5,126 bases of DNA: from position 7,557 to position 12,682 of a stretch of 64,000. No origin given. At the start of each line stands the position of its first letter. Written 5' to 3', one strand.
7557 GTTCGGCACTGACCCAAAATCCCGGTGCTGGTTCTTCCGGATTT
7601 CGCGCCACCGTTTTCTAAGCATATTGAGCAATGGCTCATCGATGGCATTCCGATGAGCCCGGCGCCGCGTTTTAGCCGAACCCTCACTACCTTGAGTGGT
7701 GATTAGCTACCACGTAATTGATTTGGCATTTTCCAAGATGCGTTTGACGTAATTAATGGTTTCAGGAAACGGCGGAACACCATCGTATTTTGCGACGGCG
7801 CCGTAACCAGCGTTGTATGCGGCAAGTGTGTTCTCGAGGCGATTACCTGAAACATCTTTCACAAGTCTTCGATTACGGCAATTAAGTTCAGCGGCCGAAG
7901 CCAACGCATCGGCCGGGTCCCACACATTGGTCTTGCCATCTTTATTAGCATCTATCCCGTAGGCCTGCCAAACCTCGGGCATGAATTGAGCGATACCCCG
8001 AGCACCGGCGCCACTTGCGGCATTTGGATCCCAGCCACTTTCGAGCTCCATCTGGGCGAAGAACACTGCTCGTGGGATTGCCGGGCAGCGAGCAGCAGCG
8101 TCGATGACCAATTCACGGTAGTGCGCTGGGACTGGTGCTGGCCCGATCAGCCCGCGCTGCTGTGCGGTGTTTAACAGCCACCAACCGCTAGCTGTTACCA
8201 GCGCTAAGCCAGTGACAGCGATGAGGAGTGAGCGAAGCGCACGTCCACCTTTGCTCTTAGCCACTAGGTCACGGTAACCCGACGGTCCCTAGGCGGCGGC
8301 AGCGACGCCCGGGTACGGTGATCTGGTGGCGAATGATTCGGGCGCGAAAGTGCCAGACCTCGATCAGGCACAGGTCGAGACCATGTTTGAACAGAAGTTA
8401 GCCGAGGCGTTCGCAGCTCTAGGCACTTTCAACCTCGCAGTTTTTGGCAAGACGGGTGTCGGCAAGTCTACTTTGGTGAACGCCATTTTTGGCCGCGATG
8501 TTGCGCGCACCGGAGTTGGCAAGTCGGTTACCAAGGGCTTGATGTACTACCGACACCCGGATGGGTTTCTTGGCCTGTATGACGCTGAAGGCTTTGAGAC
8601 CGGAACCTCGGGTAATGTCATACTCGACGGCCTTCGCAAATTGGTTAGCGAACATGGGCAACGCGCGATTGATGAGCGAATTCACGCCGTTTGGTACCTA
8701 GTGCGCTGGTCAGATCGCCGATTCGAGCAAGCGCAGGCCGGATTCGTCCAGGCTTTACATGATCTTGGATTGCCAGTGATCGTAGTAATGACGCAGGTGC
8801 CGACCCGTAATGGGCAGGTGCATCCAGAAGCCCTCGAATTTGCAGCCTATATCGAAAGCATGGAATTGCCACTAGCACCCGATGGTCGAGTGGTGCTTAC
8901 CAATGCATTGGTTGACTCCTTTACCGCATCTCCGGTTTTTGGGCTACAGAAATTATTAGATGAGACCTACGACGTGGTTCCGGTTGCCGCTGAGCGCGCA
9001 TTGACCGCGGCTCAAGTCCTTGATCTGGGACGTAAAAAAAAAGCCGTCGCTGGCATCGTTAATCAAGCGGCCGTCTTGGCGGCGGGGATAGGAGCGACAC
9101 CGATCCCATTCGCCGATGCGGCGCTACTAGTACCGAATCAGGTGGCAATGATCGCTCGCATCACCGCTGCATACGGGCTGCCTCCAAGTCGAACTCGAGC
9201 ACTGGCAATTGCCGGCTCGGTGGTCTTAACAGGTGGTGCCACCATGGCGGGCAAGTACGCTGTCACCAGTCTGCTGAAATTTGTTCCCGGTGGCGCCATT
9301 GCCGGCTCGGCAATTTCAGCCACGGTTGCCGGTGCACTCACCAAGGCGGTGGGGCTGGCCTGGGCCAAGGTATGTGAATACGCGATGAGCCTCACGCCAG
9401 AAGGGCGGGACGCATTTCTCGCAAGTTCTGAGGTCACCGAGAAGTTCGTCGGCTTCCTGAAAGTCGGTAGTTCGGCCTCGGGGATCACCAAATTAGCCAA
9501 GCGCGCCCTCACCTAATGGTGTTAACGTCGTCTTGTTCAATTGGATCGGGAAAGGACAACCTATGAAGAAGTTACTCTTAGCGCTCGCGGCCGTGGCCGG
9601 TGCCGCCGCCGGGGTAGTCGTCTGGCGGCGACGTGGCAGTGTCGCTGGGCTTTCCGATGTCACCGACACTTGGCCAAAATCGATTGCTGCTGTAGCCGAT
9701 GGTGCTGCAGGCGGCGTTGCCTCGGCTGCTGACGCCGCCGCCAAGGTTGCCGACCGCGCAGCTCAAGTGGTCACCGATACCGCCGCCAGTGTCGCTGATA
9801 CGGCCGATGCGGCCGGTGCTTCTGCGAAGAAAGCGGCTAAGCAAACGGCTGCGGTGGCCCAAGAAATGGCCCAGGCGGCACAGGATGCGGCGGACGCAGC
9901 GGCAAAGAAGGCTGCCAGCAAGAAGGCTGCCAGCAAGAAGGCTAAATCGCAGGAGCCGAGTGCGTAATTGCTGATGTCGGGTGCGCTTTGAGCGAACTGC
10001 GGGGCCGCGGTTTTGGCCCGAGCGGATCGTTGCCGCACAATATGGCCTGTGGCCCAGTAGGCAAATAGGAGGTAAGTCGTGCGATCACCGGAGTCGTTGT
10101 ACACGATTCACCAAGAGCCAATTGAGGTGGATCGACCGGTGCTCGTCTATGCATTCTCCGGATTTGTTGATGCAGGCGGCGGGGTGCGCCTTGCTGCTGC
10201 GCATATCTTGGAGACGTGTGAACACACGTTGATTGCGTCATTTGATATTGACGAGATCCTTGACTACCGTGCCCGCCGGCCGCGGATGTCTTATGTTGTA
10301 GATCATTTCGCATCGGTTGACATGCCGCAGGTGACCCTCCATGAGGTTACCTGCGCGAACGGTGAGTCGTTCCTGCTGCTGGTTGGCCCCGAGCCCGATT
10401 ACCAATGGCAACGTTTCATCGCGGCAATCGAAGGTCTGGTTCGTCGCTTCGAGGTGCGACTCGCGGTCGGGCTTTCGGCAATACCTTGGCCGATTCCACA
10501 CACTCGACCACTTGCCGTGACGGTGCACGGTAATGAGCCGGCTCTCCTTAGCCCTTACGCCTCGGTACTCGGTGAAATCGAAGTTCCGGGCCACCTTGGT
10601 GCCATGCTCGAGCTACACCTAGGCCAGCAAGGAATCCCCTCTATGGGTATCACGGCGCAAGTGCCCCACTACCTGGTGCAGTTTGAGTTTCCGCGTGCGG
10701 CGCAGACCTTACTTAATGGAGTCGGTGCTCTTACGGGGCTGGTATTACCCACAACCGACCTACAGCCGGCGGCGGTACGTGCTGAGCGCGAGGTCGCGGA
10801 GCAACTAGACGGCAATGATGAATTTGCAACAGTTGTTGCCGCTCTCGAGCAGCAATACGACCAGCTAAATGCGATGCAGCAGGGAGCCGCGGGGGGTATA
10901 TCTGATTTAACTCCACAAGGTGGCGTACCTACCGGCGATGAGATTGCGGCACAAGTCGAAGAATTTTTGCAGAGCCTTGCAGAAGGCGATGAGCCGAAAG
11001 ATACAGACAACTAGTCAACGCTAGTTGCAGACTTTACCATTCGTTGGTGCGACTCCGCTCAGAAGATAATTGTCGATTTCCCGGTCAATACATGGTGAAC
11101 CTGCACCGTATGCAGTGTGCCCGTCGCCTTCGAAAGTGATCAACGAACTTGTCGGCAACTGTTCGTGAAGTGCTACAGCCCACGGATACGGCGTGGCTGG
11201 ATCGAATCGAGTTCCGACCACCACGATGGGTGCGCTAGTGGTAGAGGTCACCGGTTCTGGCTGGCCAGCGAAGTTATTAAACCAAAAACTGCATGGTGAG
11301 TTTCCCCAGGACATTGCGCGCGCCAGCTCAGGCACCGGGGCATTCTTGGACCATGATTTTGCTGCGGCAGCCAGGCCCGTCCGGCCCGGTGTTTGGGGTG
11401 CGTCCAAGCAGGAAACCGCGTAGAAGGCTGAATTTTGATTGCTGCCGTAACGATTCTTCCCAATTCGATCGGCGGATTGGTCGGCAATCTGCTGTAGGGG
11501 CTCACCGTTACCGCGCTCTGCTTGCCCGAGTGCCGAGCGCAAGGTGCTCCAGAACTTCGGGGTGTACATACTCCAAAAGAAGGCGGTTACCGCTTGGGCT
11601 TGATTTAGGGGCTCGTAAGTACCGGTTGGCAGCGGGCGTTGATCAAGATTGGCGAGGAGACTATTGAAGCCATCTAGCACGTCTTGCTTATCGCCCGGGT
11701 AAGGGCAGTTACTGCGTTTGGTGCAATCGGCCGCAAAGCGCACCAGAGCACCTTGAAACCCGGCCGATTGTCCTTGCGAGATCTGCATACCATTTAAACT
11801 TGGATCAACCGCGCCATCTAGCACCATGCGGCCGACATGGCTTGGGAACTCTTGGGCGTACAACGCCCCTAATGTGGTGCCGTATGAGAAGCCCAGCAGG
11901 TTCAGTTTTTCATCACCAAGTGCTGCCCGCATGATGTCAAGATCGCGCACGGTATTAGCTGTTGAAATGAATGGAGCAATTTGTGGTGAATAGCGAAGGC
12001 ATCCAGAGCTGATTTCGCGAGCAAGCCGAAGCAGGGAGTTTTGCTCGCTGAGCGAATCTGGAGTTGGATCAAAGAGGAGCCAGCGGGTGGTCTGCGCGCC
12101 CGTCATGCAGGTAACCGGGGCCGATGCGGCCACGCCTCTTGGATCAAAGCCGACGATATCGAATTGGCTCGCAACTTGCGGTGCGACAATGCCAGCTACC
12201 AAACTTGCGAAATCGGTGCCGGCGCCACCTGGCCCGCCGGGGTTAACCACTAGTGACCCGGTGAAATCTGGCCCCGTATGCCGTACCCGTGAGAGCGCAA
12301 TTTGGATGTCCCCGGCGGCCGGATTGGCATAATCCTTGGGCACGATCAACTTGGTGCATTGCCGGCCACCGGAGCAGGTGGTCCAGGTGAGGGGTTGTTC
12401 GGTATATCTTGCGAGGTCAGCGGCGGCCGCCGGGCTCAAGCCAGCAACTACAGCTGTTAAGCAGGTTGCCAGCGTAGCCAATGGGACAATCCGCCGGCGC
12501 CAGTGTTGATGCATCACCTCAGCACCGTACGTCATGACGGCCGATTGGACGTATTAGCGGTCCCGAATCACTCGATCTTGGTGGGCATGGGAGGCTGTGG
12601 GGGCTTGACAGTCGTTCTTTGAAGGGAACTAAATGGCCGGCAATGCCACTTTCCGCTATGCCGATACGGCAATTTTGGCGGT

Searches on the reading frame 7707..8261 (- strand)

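Call 47: search_protein_families(library=pfam, proteins=[window:7707-8261:-], max_evalue=0.00001)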
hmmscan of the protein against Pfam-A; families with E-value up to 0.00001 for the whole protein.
window:7707-8261:- (184 aa): 2 families
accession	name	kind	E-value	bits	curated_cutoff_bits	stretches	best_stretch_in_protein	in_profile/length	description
PF01464.25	SLT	-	4.7e-15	55.6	21.3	1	53-160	3-105/117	Transglycosylase SLT domain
PF13406.11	SLT_2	-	2.7e-13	50.2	24.3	1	75-125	141-194/292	Transglycosylase SLT domain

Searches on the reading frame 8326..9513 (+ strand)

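Call 47: search_protein_families(library=pfam, proteins=[window:8326-9513:+], max_evalue=0.00001)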
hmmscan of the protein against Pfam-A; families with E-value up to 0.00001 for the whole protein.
window:8326-9513:+ (396 aa): 3 families
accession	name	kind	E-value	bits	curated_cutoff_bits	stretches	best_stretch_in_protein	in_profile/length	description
PF05128.17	DUF697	-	1.6e-11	44.6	27.7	1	228-360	10-145/162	Domain of unknown function (DUF697)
PF01926.29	MMR_HSR1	-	1.3e-06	28.9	21.9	1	37-156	2-112/113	50S ribosome-binding GTPase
PF00735.24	Septin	-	3.8e-06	26.8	26.2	0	34-62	4-32/280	Septin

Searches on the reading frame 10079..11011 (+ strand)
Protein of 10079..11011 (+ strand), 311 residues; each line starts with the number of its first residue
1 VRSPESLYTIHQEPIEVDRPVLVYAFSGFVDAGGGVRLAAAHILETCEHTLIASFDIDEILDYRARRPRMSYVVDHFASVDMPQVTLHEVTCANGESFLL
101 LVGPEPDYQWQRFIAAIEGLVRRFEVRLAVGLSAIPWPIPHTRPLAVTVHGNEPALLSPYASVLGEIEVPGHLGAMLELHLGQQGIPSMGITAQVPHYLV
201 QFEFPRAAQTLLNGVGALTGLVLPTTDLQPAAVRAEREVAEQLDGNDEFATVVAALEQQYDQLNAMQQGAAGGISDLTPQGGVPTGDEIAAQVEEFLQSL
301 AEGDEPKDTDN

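Call 47: search_protein_families(library=pfam, proteins=[window:10079-11011:+], max_evalue=0.00001)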
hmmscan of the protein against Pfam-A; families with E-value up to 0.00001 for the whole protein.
window:10079-11011:+ (311 aa): 1 family
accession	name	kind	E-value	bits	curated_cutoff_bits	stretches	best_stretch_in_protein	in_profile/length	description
PF09754.15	PAC2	-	2.8e-52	178.1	25.8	1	25-242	1-214/215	PAC2 family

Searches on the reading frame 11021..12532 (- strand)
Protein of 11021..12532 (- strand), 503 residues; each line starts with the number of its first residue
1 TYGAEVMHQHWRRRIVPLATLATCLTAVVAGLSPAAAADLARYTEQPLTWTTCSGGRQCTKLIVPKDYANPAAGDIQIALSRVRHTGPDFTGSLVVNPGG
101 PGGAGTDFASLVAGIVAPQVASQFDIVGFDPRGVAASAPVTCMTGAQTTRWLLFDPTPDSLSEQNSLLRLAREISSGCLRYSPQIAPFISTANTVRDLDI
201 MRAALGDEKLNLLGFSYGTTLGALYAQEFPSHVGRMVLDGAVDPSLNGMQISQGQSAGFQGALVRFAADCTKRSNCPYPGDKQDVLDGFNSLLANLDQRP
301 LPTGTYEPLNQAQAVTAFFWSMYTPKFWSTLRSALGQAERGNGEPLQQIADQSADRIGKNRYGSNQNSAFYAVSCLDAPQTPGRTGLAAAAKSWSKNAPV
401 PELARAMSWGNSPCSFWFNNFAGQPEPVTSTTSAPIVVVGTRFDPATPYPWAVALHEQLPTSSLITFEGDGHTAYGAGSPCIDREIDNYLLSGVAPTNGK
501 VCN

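Call 47: search_protein_families(library=pfam, proteins=[window:11021-12532:-], max_evalue=0.00001)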
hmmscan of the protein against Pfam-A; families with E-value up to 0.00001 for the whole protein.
window:11021-12532:- (503 aa): 2 families
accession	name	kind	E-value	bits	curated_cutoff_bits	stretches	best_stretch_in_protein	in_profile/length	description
PF00561.26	Abhydrolase_1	-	8.2e-26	91.6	25.8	1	94-475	3-241/245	alpha/beta hydrolase fold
PF08386.16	Abhydrolase_4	-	2e-24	86.1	21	1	404-502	5-103/103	TAP-like protein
